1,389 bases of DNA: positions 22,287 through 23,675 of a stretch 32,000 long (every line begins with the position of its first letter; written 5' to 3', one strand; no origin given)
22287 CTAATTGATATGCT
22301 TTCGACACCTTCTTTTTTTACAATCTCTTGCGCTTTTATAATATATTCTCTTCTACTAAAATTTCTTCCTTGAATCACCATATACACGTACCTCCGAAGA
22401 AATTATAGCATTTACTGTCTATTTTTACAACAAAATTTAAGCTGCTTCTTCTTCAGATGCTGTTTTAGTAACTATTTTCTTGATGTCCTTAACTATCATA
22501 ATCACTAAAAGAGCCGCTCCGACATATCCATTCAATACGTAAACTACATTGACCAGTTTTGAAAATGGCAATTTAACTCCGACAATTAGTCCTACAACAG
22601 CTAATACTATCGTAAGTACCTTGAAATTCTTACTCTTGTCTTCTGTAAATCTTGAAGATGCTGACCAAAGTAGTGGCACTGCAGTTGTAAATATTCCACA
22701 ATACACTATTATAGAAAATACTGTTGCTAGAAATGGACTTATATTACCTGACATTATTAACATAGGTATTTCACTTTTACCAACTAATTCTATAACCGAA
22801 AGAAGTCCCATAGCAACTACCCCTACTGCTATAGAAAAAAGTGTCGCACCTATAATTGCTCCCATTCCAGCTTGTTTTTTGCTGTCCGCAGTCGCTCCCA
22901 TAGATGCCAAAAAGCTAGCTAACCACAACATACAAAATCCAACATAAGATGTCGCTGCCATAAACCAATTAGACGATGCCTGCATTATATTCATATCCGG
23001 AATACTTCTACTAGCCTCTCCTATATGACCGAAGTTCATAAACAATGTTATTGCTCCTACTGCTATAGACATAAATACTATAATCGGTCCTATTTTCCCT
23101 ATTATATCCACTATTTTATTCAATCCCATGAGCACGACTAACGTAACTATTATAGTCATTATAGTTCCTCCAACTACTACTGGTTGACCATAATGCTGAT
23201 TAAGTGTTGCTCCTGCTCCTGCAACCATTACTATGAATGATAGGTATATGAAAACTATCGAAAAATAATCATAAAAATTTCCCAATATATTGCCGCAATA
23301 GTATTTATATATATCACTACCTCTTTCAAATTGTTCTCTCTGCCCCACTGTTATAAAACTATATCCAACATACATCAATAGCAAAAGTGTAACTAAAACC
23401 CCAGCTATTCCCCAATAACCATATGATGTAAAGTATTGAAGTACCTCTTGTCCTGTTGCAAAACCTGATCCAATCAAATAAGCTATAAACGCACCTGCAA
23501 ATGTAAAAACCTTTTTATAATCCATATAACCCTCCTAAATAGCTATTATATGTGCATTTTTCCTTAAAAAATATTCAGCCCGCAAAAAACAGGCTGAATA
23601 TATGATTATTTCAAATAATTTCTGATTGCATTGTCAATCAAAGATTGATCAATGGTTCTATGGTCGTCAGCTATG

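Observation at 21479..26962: Orphan protein-B-type Stickland reductase cassette: grdE-like, Sec-grdB-like, grdX, YkvI-family transporter and TetR, without grdA/grdCD/trx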

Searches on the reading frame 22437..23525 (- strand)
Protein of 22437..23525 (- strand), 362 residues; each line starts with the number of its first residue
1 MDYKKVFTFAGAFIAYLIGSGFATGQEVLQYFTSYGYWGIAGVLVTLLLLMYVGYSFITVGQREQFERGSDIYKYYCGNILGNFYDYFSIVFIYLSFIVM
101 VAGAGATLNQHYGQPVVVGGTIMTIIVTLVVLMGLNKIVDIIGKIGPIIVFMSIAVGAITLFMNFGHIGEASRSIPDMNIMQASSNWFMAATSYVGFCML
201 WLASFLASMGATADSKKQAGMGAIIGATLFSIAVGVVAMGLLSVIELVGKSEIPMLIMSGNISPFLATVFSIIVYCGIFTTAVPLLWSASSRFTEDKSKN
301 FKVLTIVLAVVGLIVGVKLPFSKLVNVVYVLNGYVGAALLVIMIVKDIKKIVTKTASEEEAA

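Call 5: search_protein_families(library=ncbifam, proteins=[window:22437-23525:-])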
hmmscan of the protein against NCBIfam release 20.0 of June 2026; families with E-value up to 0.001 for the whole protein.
window:22437-23525:- (362 aa): 0 families

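Call 6: search_protein_families(library=pfam, proteins=[window:22437-23525:-])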
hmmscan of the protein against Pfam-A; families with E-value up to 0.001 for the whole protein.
window:22437-23525:- (362 aa): 0 families

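Call 10: search_protein_families(library=ncbifam, proteins=[window:22437-23525:-], max_evalue=1)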
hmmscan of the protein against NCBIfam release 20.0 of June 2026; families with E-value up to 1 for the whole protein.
window:22437-23525:- (362 aa): 1 family
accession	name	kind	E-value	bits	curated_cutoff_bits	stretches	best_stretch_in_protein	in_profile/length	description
NF053600.1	MbhI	equivalog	0.028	14.9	95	1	33-80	1-48/97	membrane-bound hydrogenase complex subunit MbhI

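Call 17: find_homologous_proteins(query=window:22437-23525:-, max_evalue=0.00001)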
Query window:22437-23525:- (362 aa): 1235 proteins with E <= 0.00001 among 8000 candidates; the best 120 are listed.
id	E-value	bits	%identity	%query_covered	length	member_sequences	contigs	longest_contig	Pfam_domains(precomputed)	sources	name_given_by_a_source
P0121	5.8e-223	757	99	100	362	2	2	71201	-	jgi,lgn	jgi:uncharacterized membrane protein YkvI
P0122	3.2e-143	495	66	98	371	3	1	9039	-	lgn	-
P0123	1.6e-141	490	63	99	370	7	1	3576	-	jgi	jgi:uncharacterized membrane protein YkvI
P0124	1.7e-140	486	64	99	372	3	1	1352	-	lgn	-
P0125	1.8e-140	486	64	99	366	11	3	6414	-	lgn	-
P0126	2.7e-140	486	64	100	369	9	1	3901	-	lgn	-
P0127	2.8e-140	485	63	100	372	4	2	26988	-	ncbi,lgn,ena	-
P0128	5.2e-139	481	60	99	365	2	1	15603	-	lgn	-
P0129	5.6e-139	481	62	99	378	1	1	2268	-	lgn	-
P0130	2.9e-138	479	62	98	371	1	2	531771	-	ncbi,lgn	-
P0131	9.1e-138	477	64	96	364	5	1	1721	-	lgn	-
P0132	1.3e-137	477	62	97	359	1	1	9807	-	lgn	-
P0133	1.7e-137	476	61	99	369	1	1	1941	-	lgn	-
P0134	1.5e-136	473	63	99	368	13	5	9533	-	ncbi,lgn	-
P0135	1.7e-136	473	62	98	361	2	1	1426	-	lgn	-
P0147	2.0e-134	466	62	98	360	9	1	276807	-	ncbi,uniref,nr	ncbi:hypothetical protein L2W58_04100 [Dethiosulfovibrio sp. F2B]|uniref:YkvI family membrane protei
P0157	1.1e-133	464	61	96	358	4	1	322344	-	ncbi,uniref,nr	ncbi:hypothetical protein DW1_0440 [Proteiniborus sp. DW1]|uniref:YkvI family membrane protein n=1 T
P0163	1.3e-132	460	59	100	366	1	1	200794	-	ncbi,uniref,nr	ncbi:hypothetical protein EZV73_13140 [Acidaminobacter sp. JC074]|uniref:YkvI family membrane protei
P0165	1.6e-132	460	60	99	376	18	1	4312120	-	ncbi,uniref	ncbi:YkvI family membrane protein [Clostridium culturomicium]|uniref:YkvI family membrane protein n=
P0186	7.2e-131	455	61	98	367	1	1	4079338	-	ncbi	ncbi:hypothetical protein QBE52_11535 [Clostridiaceae bacterium 35-E11]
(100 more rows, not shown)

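Call 25: find_encoding_contigs(protein=P0147, flank=8000, max_places=2)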
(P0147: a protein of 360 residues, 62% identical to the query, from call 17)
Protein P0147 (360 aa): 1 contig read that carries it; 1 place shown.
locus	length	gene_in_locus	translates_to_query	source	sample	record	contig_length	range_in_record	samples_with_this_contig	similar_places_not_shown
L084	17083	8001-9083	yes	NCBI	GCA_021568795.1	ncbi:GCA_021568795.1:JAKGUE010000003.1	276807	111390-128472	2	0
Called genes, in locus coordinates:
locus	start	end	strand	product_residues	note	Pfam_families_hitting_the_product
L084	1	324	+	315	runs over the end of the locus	-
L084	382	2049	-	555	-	PF03063:Prismane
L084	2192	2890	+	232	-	PF00027:cNMP_binding, PF13545:HTH_Crp_2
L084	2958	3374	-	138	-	-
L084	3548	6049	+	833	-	PF13401:AAA_22 (weak), PF25873:WHD_MalT, PF17874:TPR_MalT, PF00196:GerE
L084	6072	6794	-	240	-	PF17853:GGDEF_2, PF13556:HTH_30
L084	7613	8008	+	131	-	PF28011:GrdX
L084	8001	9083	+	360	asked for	-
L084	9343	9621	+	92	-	PF04221:RelB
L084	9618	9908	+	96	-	PF15738:YafQ_toxin, PF05016:ParE_toxin (weak)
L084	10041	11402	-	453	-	PF00206:Lyase_1, PF10415:FumaraseC_C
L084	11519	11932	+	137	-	PF01402:RHH_1 (weak), PF08753:NikR_C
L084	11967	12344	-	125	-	PF01042:Ribonuc_L-PSP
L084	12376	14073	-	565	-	PF13474:SnoaL_3, PF14534:DUF4440, PF13188:PAS_8 (faint), PF08448:PAS_4 (faint), PF13426:PAS_9 (weak), PF08447:PAS_3, PF00990:GGDEF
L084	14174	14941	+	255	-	PF11209:LmeA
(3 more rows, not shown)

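Call 26: find_encoding_contigs(protein=P0165, flank=8000, max_places=2)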
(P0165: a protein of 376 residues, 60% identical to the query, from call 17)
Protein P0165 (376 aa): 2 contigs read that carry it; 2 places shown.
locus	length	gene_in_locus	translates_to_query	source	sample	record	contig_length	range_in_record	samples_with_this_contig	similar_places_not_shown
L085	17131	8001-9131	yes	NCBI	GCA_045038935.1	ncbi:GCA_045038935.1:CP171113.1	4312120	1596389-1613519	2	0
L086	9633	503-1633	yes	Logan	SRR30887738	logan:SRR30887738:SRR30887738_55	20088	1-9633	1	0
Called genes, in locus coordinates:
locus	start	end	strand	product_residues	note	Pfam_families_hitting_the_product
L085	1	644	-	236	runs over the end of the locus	PF02308:MgtC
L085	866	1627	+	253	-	PF01209:Ubie_methyltran, PF03848:TehB (weak), PF05175:MTS (weak), PF13489:Methyltransf_23, PF13847:Methyltransf_31, PF08241:Methyltransf_11, PF08242:Methyltransf_12, PF13649:Methyltransf_25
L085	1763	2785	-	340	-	PF13354:Beta-lactamase2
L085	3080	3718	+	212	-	PF00392:GntR, PF07729:FCD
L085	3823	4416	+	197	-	PF00574:CLP_protease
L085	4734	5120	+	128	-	PF28011:GrdX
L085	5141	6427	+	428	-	PF09338:Gly_reductase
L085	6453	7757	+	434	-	-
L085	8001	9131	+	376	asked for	-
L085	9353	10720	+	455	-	PF03448:MgtE_N, PF00571:CBS (weak), PF01769:MgtE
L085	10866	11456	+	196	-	PF12464:Mac, PF00132:Hexapep, PF14602:Hexapep_2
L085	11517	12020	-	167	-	PF13238:AAA_18 (weak)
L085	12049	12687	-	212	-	PF00027:cNMP_binding, PF13545:HTH_Crp_2 (weak)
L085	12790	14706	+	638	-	PF02771:Acyl-CoA_dh_N, PF02770:Acyl-CoA_dh_M, PF00441:Acyl-CoA_dh_1, PF22924:ACOX_C_alpha1 (weak), PF08028:Acyl-CoA_dh_2, PF00766:ETF_alpha, PF00301:Rubredoxin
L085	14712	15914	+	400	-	PF00753:Lactamase_B, PF19583:ODP, PF00258:Flavodoxin_1 (weak)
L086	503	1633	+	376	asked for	-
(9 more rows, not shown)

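Call 30: search_solved_structures(query=window:22437-23525:-, max_evalue=10)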
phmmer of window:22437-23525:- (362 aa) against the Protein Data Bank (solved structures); distinct sequences matched with E-value up to 10: 1.
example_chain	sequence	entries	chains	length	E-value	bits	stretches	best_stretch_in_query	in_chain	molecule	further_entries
6ptg_A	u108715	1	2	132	1.4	11.3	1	33-69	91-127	DnaK Suppressor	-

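Call 59: predict_structure(alignment_id=A1)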
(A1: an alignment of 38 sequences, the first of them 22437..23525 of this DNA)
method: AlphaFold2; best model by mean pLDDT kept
length: 362 residues; sequences in the alignment: 38
mean_pLDDT: 88.6   pTM: 0.85
mean pLDDT of the five models: 88.6, 88.5, 87.5, 86.4, 85.7
residues with pLDDT >= 90: 203; 70-90: 143; 50-70: 16; < 50: 0
segments of 3 or more residues with pLDDT < 50: none
pLDDT, mean of each block of 10 residues (from residue 1): 87 77 87 92 93 94 88 91 90 91 94 94 95 75 76 90 88 85 89 90 88 92 92 93 91 92 92 89 89 87 96 93 86 88 89 73 62
secondary structure, 60 per line:
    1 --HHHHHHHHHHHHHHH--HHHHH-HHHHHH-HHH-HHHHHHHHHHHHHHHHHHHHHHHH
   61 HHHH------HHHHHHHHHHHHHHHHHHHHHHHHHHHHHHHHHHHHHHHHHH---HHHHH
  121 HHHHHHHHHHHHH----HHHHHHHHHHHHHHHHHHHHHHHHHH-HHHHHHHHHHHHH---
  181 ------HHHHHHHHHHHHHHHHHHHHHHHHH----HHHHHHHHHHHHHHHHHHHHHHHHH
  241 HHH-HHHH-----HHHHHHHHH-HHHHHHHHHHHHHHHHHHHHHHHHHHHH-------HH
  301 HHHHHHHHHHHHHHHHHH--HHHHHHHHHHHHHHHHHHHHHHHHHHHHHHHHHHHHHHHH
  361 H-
elements in order: H3-17 H20-24 H26-31 H37-64 H71-112 H116-133 H138-163 H165-177 H187-211 H216-243 H245-248 H254-262 H264-291 H299-318 H321-361

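Call 63: fold_search(model_id=the predicted structure, library=pdb)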
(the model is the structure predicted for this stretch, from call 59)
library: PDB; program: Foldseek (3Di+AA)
matches with E <= 10: 720; with E <= 0.001: 66
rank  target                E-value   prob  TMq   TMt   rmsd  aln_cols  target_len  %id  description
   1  9a52_A                1.2e-07  1.00  0.67  0.61   5.1       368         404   18  Integrative model of YCSG-FABL by crosslinking MS and deep learning (released 2024-09-18)
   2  7qji_A                7.7e-06  1.00  0.68  0.62   5.6       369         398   14  X-Ray Structure of apo-EleNRMT in complex with two Nanobodies at 4.1A (released 2022-02-02)
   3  7qia_A                7.7e-06  1.00  0.68  0.62   5.6       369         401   14  Structure of apo-EleNRMT in complex with two nanobodies at 3.5A (released 2021-12-29)
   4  9bfi                  8.0e-06  1.00  0.62  0.48   5.6       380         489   15  Cryo-EM structure of human CHT1 in the apo inward-open state (released 2024-11-06)
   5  9zfl                  1.8e-05  1.00  0.59  0.45   7.4       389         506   14  Structure of an Engineered Sodium/Iodide Symporter (PF-NIS) (released 2025-12-24)
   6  5m8j                  2.5e-05  1.00  0.60  0.46   6.5       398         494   15  Crystal structure of Eremococcus coleocola manganese transporter mutant H236A (released 2017-01-11)
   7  8zqq_A                3.6e-05  1.00  0.61  0.47   6.1       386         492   14  Human high-affinity choline transporter CHT1 bound to choline under NaCl condition, with sodium and chloride ions coor (released 2024-12-04)
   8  4us4                  4.0e-05  1.00  0.65  0.56   5.2       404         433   17  Crystal Structure of the Bacterial NSS Member MhsT in an Occluded Inward-Facing State (lipidic cubic phase form) (released 2014-09-24)
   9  6cse_M                4.3e-05  1.00  0.65  0.56   6.7       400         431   16  Crystal structure of sodium/alanine symporter AgcS with L-alanine bound (released 2019-01-30)
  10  5m87                  4.5e-05  1.00  0.60  0.47   6.6       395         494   13  Crystal structure of Eremococcus coleocola manganese transporter (released 2017-01-11)
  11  6f34_A                4.7e-05  1.00  0.62  0.51   5.8       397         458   14  Crystal structure of a bacterial cationic amino acid transporter (CAT) homologue bound to Arginine. (released 2018-02-14)
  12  7qoa_B                4.9e-05  1.00  0.62  0.57   6.9       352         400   16  Structure of CodB, a cytosine transporter in an outward-facing conformation (released 2022-07-13)
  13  5m8a                  5.3e-05  1.00  0.59  0.46   6.5       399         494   14  Crystal structure of Eremococcus coleocola manganese transporter mutant E129A (released 2017-01-11)
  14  5m8k                  5.8e-05  1.00  0.59  0.46   6.5       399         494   14  Crystal structure of Eremococcus coleocola manganese transporter mutant E129Q (released 2017-01-11)
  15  5j4i_A                6.9e-05  1.00  0.67  0.57   5.1       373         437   12  Crystal Structure of the L-arginine/agmatine antiporter from E. coli at 2.2 Angstroem resolution (released 2016-08-31)
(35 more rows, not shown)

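Call 66: find_encoding_contigs(protein=P0157, flank=7000, max_places=1)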
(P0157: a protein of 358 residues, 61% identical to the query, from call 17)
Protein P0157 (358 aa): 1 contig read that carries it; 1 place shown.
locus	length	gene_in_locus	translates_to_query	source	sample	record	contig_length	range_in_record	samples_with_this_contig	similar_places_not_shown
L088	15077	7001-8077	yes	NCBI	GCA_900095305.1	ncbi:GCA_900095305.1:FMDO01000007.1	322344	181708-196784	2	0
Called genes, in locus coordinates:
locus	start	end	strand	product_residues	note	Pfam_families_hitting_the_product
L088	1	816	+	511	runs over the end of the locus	PF02142:MGS, PF01808:AICARFT_IMPCHas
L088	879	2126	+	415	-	PF02844:GARS_N, PF01071:GARS_A, PF02655:ATP-grasp_3, PF02786:CPSase_L_D2 (weak), PF02222:ATP-grasp (weak), PF02843:GARS_C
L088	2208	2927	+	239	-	PF01259:SAICAR_synt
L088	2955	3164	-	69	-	-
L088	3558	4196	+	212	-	PF00392:GntR, PF07729:FCD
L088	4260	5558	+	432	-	PF09338:Gly_reductase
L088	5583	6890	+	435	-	-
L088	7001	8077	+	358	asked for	-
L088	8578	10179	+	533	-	PF00497:SBP_bac_3, PF00512:HisKA, PF02518:HATPase_c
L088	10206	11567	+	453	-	PF00072:Response_reg, PF00004:AAA (faint), PF00158:Sigma54_activat, PF14532:Sigma54_activ_2, PF01078:Mg_chelatase (weak), PF07728:AAA_5 (weak), PF25601:AAA_lid_14, PF02954:HTH_8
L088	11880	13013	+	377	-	PF13433:Peripla_BP_5, PF13458:Peripla_BP_6, PF01094:ANF_receptor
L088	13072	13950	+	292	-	PF02653:BPD_transp_2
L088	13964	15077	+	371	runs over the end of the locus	PF02653:BPD_transp_2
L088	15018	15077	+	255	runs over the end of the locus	PF00005:ABC_tran, PF13304:AAA_21 (faint), PF12399:BCA_ABC_TP_C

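Call 67: find_encoding_contigs(protein=P0163, flank=7000, max_places=1)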
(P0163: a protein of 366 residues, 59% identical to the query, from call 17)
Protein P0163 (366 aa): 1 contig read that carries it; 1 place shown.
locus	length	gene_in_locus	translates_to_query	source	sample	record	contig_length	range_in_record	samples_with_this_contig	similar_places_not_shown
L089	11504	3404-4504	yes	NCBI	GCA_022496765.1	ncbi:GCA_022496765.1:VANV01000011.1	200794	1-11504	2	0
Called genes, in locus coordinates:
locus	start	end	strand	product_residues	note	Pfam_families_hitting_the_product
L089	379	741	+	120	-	PF28011:GrdX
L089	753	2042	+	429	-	PF09338:Gly_reductase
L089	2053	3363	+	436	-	-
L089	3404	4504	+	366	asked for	-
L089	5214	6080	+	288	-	PF00165:HTH_AraC, PF12833:HTH_18, PF00165:HTH_AraC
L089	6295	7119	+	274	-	PF07833:Cu_amine_oxidN1 (weak), PF08305:NPCBM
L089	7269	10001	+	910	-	PF00395:SLH (weak), PF12799:LRR_4 (faint), PF01841:Transglut_core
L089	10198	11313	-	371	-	PF21764:Invasin_D4 (faint), PF07679:I-set (faint)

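Call 68: find_encoding_contigs(protein=P0186, flank=7000, max_places=1)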
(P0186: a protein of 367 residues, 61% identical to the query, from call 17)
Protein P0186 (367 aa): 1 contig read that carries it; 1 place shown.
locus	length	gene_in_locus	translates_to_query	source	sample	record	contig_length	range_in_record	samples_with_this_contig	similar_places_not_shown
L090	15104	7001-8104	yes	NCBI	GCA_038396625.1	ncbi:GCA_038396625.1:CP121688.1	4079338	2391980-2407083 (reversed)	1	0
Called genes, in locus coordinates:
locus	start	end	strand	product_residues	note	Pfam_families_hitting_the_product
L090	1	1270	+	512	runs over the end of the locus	PF08545:ACP_syn_III (weak), PF19364:DUF5940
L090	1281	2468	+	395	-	PF02504:FA_synthesis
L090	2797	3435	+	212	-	PF00392:GntR, PF07729:FCD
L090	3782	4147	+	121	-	PF28011:GrdX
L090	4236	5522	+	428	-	PF09338:Gly_reductase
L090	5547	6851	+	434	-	-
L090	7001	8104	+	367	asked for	-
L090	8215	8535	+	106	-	PF00085:Thioredoxin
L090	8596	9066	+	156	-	-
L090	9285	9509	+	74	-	-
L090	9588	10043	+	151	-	PF22381:Staph_reg_Sar_Rot, PF01047:MarR, PF12802:MarR_2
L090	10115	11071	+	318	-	PF00291:PALP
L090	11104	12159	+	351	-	PF01488:Shikimate_DH (faint), PF02423:OCD_Mu_crystall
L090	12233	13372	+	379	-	PF01546:Peptidase_M20, PF07687:M20_dimer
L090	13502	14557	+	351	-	PF02608:Bmp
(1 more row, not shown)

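Call 75: search_dna_similar(query=window:22437-23525:-, collection=plasmids, mode=protein, max_rows=15)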
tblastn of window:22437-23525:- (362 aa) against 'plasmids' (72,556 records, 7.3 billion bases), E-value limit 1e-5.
Records with a match: 13; places in all: 14; records where one place covers at least 80% of the query: 11.
Best place of each record, by identity: <60% 13.
By first word of the organism name: Stenotrophomonas 2; Staphylococcus 2; Peptoclostridium 1; Pseudomonas 1; Enterococcus 1; Lysinibacillus 1; Serratia 1; Selenomonas 1; Bacillus 1; Priestia 1; and 1 more.
By predicted mobility (MOB-suite, as given by PLSDB): non-mobilizable 11; conjugative 2.
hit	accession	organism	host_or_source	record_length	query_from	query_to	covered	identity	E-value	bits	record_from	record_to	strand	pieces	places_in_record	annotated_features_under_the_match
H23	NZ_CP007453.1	Peptoclostridium acidaminophilum DSM 3953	black mud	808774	1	323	89%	57.0%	3e-94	314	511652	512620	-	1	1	hypothetical protein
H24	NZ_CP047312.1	Pseudomonas putida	whole organism,soil sample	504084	1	297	82%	41.2%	3e-63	225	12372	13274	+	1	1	hypothetical protein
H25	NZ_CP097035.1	Enterococcus faecalis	whole organism,pet food (BARF)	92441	4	300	82%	33.2%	7e-33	137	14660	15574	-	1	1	hypothetical protein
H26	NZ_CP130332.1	Lysinibacillus fusiformis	Winter wheat (Triticum ...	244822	4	302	83%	30.5%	2e-16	88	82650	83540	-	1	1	hypothetical protein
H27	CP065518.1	Stenotrophomonas rhizophila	Kandelia candel (mangrove),cell culture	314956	4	302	83%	30.1%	4e-16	87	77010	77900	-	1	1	none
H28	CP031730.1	Stenotrophomonas rhizophila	Nusuttodinium aeruginosum,whole organism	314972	4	302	83%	30.1%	4e-16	87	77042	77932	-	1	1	hypothetical protein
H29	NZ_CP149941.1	Serratia nevei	pure culture,cucumber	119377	4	302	83%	29.6%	3e-29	126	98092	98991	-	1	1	hypothetical protein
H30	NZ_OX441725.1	Staphylococcus aureus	Sus scrofa,bacterial culture,Dust sample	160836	12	302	80%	29.2%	9e-29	125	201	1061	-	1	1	hypothetical protein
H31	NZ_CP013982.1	Staphylococcus equorum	Cell,Myeolchi-jeotgal, salted fermented ...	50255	2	301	83%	28.2%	3e-19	97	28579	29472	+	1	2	hypothetical protein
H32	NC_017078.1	Selenomonas ruminantium subsp. lactilytica TAM6421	-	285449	4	302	83%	27.1%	6e-22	104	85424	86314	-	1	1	membrane protein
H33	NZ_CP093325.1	Bacillus sp. N5-665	whole organism,peat soil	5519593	4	300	82%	24.0%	4e-6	56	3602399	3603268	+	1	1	none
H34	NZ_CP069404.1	Priestia megaterium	Homo sapiens,Pure culture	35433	2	283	78%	23.4%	3e-10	69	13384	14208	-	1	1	amino acid/polyamine transporter II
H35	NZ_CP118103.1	Paenibacillus urinalis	Homo sapiens,blood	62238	17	283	74%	20.4%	5e-6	56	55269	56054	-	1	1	hypothetical protein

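Call 76: get_annotated_region(hit=H24, flank=8000)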
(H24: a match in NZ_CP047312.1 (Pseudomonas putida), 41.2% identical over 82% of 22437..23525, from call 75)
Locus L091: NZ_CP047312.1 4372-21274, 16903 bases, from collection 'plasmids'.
description: Pseudomonas putida strain YC-AE1 plasmid unnamed1, complete sequence
organism: Pseudomonas putida (NCBI taxid 303)
taxonomy: Bacteria; Pseudomonadota; Gammaproteobacteria; Pseudomonadales; Pseudomonadaceae; Pseudomonas; Pseudomonas putida
host: -; source: whole organism,soil sample; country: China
typing (MOB-suite, as given by PLSDB): conjugative; replicon rep_cluster_1115; relaxase MOBP; mating-pair formation MPF_I
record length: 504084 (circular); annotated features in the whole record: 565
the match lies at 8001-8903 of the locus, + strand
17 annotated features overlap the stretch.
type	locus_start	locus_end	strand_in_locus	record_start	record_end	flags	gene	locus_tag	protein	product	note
CDS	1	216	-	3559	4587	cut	-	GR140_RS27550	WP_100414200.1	IS30-like element ISPsp7 family transposase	GO:0006313 - DNA transposition [Evidence IEA]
CDS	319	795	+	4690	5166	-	-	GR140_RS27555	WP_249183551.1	hypothetical protein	-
CDS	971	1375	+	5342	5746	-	-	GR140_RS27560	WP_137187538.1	hypothetical protein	-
CDS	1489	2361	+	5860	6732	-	-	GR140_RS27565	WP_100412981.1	restriction endonuclease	GO:0009307 - DNA restriction-modification system [Evidence IEA]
CDS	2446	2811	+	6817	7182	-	-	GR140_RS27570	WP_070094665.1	histone-like nucleoid-structuring protein, MvaT/MvaU family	GO:0071824 - protein-DNA complex organization [Evidence IEA]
CDS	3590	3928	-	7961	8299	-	-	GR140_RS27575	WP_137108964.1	hypothetical protein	-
CDS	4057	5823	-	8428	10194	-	-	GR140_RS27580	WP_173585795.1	GGDEF domain-containing phosphodiesterase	-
CDS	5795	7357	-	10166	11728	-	-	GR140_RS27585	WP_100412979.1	PAS domain-containing methyl-accepting chemotaxis protein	GO:0006935 - chemotaxis [Evidence IEA]; GO:0007165 - signal transduction [Evidence IEA]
CDS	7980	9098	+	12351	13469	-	-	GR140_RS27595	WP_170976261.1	hypothetical protein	-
CDS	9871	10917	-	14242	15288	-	recA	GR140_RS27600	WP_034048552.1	recombinase RecA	GO:0006281 - DNA repair [Evidence IEA]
CDS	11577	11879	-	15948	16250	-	-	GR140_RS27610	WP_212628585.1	hypothetical protein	-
CDS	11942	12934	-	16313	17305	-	-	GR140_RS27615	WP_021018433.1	twin-arginine translocation signal domain-containing protein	-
CDS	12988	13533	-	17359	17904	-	-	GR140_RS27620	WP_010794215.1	hypothetical protein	-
CDS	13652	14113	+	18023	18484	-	-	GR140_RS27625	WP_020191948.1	hypothetical protein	-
CDS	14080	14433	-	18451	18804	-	-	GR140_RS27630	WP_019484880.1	hypothetical protein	-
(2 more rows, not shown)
